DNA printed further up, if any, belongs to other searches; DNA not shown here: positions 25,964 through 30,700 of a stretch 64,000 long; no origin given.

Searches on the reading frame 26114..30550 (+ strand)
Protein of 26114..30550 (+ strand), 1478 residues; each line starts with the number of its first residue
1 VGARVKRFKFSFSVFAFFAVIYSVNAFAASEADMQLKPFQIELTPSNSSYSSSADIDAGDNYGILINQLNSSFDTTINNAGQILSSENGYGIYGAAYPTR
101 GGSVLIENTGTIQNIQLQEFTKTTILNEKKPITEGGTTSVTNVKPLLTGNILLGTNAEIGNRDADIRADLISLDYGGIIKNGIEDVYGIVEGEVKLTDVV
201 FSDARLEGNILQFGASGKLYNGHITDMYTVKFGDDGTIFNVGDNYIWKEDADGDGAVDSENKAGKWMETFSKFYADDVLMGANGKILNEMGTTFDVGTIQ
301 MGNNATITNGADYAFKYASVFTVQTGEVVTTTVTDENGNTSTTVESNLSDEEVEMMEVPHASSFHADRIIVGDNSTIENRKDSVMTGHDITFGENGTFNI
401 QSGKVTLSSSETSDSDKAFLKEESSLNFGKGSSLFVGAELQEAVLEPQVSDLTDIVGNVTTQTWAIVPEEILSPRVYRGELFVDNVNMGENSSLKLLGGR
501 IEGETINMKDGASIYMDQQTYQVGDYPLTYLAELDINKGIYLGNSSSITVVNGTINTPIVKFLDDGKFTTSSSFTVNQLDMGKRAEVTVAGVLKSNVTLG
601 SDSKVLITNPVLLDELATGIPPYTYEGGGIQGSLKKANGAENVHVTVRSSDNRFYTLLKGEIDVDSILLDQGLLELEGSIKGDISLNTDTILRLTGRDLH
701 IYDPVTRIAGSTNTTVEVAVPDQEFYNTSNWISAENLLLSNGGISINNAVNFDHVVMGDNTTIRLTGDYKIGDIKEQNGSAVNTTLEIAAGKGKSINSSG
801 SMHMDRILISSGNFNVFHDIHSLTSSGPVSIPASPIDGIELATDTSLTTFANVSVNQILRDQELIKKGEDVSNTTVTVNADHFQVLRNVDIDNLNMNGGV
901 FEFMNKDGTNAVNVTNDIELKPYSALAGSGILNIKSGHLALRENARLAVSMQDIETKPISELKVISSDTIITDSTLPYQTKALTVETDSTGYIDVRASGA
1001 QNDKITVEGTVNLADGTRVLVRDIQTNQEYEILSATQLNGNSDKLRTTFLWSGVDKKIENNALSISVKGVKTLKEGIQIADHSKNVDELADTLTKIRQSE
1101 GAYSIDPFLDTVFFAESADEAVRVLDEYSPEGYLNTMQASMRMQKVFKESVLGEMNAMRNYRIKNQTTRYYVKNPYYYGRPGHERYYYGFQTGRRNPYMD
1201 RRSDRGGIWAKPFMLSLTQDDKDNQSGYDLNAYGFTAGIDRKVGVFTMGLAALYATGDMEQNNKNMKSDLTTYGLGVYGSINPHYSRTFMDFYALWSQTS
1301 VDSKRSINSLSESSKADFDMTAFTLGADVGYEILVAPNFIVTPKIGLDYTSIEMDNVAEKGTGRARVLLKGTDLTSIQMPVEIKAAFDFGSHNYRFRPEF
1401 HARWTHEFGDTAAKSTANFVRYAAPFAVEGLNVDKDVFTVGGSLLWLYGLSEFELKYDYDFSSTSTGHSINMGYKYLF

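Call 15: search_protein_families(library=pfam, proteins=[window:26114-30550:+], max_evalue=0.001)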
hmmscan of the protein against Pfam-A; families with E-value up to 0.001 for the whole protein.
window:26114-30550:+ (1478 aa): 2 families
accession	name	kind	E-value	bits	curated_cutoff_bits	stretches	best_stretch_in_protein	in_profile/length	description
PF03797.25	Autotransporter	-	1.9e-42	146.2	26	1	1208-1459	1-254/255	Autotransporter beta-domain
PF13505.12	OMP_b-brl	-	0.00049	20.7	28.7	1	1254-1359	28-121/175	Outer membrane protein beta-barrel domain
